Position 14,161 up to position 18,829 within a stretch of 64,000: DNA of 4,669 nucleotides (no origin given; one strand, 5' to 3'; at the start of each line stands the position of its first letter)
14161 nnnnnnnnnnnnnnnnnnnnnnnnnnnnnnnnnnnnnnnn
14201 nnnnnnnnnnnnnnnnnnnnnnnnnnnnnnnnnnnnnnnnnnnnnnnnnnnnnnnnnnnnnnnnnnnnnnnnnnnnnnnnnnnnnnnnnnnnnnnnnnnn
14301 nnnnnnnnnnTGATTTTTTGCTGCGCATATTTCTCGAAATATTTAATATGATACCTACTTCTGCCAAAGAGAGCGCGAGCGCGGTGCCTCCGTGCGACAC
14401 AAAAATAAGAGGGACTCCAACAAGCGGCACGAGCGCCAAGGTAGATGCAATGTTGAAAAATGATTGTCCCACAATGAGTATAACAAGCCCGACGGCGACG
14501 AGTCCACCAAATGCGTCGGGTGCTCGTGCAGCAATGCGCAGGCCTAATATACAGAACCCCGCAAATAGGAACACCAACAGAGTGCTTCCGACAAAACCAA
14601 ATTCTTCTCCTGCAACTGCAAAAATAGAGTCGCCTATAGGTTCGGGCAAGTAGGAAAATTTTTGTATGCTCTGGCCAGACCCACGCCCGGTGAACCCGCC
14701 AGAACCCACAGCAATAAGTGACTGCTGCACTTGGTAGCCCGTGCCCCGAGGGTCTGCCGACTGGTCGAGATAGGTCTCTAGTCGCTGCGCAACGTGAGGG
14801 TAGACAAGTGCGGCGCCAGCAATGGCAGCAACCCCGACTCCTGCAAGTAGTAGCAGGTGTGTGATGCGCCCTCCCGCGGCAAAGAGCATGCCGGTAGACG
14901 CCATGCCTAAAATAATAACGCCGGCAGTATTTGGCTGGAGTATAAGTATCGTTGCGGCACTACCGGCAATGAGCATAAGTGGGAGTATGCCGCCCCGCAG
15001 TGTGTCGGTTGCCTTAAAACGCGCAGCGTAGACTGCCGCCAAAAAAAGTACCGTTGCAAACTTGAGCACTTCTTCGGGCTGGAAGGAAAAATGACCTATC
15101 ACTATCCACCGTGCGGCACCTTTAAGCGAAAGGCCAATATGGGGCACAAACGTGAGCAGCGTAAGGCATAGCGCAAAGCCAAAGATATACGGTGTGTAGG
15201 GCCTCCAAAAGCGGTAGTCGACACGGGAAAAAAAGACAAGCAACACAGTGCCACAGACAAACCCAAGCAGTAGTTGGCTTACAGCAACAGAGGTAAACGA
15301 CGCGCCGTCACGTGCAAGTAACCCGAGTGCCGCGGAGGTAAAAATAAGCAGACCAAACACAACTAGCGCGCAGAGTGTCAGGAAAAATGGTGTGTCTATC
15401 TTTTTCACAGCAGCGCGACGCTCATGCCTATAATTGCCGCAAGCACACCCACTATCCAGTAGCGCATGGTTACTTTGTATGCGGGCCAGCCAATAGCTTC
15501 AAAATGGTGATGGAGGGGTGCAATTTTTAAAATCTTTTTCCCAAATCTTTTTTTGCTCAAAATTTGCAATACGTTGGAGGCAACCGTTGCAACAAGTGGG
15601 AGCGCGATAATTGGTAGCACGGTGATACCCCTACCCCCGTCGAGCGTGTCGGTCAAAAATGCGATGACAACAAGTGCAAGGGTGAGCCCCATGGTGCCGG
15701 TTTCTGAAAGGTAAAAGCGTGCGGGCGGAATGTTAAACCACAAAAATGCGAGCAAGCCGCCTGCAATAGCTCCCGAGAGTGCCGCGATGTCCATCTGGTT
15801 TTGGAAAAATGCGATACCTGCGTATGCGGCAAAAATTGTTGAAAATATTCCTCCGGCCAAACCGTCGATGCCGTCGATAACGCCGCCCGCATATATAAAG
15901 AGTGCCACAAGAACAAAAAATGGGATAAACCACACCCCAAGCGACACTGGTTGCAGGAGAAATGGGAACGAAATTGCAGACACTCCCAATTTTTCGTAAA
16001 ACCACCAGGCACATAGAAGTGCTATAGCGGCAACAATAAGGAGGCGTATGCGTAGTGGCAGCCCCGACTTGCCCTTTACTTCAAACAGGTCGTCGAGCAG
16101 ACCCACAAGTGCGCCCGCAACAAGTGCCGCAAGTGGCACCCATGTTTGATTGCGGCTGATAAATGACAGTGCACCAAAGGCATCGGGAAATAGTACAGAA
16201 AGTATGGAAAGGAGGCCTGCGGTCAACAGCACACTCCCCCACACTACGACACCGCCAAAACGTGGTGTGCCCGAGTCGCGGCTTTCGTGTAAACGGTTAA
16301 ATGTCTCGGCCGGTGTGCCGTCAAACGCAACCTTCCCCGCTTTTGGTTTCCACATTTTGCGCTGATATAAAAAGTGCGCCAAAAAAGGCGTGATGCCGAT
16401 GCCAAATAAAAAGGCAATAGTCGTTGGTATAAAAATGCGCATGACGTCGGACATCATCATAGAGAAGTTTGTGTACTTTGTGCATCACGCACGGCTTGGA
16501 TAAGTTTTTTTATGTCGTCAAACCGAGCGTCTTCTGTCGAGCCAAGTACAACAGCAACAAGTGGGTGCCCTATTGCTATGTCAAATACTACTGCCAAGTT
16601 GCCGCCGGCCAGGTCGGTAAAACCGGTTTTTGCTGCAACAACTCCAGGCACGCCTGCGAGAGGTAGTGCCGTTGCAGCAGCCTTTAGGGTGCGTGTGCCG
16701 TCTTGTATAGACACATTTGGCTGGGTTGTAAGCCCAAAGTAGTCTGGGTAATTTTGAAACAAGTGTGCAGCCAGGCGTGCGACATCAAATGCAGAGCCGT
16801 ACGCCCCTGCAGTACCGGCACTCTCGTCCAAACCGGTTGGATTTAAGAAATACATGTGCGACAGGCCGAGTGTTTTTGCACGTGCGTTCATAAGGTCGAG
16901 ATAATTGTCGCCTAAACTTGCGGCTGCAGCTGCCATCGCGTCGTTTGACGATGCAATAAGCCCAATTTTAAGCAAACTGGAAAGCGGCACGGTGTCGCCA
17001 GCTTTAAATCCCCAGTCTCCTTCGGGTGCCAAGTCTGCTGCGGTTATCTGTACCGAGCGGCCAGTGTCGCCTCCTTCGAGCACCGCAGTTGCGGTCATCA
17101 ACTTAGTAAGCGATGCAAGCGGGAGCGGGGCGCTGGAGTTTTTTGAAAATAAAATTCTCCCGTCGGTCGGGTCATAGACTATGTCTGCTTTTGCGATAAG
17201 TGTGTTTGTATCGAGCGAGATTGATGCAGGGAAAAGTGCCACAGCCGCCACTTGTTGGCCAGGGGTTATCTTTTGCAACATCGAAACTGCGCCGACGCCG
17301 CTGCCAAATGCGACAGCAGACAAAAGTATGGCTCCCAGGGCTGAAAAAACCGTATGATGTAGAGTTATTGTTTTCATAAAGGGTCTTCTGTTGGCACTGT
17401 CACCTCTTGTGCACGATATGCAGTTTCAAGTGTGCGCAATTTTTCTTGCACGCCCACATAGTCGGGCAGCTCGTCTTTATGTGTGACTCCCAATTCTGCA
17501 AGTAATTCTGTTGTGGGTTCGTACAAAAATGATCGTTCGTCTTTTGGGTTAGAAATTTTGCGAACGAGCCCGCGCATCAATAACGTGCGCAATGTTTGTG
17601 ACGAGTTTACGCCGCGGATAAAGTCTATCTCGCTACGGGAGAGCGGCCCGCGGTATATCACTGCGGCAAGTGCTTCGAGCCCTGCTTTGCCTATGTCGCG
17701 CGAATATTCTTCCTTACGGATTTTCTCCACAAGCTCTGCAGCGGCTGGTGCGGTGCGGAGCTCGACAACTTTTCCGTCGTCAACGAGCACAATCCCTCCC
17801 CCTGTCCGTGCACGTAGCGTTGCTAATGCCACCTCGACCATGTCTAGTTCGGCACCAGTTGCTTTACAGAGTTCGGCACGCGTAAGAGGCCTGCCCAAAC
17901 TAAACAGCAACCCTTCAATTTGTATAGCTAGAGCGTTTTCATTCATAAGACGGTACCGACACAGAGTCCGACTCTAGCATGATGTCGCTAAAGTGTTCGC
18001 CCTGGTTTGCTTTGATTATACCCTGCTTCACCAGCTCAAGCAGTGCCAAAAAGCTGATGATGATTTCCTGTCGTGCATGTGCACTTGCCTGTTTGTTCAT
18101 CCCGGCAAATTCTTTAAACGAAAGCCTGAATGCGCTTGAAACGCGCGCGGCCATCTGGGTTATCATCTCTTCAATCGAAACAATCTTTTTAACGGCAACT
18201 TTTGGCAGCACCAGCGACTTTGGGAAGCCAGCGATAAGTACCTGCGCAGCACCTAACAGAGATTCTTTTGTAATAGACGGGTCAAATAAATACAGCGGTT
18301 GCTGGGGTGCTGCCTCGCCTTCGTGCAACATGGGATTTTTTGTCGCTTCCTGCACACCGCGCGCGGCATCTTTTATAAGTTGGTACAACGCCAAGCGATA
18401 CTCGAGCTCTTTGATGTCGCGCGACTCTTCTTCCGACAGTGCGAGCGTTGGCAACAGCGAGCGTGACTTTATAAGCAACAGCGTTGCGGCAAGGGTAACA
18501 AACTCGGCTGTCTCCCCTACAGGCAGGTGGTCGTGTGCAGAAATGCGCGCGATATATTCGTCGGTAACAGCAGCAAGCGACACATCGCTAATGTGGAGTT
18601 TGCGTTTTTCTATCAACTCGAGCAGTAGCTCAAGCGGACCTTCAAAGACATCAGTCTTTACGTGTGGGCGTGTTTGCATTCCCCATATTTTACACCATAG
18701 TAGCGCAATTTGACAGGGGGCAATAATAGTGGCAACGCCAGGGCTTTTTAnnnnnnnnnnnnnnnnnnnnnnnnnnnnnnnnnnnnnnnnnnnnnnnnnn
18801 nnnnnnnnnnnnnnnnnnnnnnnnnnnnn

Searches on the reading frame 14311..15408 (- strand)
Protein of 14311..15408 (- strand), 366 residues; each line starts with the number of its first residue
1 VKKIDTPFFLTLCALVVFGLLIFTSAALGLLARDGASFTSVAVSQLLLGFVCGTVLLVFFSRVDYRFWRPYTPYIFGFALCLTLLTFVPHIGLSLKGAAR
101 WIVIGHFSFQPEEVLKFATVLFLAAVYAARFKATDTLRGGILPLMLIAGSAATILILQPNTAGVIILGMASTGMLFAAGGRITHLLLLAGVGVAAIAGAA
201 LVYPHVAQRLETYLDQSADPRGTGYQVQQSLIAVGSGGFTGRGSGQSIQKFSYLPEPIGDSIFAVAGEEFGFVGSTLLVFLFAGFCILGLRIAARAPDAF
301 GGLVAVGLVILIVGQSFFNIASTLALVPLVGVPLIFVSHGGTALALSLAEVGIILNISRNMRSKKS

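Call 51: search_protein_families(library=pfam, proteins=[window:14311-15408:-], max_evalue=0.0001)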
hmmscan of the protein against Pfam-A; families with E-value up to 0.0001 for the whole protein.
window:14311-15408:- (366 aa): 1 family
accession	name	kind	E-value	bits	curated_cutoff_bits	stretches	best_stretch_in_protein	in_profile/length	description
PF01098.24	FTSW_RODA_SPOVE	-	5.5e-87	292.5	26.4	1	8-362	4-355/356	Cell cycle protein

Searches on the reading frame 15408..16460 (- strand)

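Call 51: search_protein_families(library=pfam, proteins=[window:15408-16460:-], max_evalue=0.0001)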
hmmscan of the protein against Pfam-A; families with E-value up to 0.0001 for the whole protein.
window:15408-16460:- (351 aa): 1 family
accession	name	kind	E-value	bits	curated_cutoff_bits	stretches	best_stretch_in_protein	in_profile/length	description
PF00953.26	Glycos_transf_4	-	1.7e-21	77.3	27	1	108-268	3-157/160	Glycosyl transferase family 4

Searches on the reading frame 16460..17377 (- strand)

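Call 51: search_protein_families(library=pfam, proteins=[window:16460-17377:-], max_evalue=0.0001)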
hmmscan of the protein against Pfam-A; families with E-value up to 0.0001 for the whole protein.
window:16460-17377:- (306 aa): 2 families
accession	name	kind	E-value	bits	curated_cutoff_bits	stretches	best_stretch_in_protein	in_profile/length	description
PF00768.25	Peptidase_S11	-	1.7e-31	110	27.6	1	59-280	9-237/239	D-alanyl-D-alanine carboxypeptidase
PF13354.11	Beta-lactamase2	-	6.9e-07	29.3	22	1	67-209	4-149/214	Beta-lactamase enzyme family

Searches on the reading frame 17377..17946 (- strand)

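Call 77: search_protein_families(library=pfam, proteins=[window:17377-17946:-], max_evalue=0.0001)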
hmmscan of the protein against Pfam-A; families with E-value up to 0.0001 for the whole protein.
window:17377-17946:- (190 aa): 1 family
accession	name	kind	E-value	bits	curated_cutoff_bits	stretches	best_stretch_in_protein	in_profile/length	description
PF04079.22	SMC_ScpB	-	3.1e-33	115.1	27.4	1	9-162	2-159/160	Segregation and condensation complex subunit ScpB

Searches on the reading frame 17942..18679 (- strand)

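Call 77: search_protein_families(library=pfam, proteins=[window:17942-18679:-], max_evalue=0.0001)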
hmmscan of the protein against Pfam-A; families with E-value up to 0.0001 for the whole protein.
window:17942-18679:- (246 aa): 1 family
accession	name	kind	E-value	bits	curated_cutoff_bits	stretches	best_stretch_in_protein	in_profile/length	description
PF02616.19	SMC_ScpA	-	5.9e-18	66.1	24.6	2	22-99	1-79/232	Segregation and condensation protein ScpA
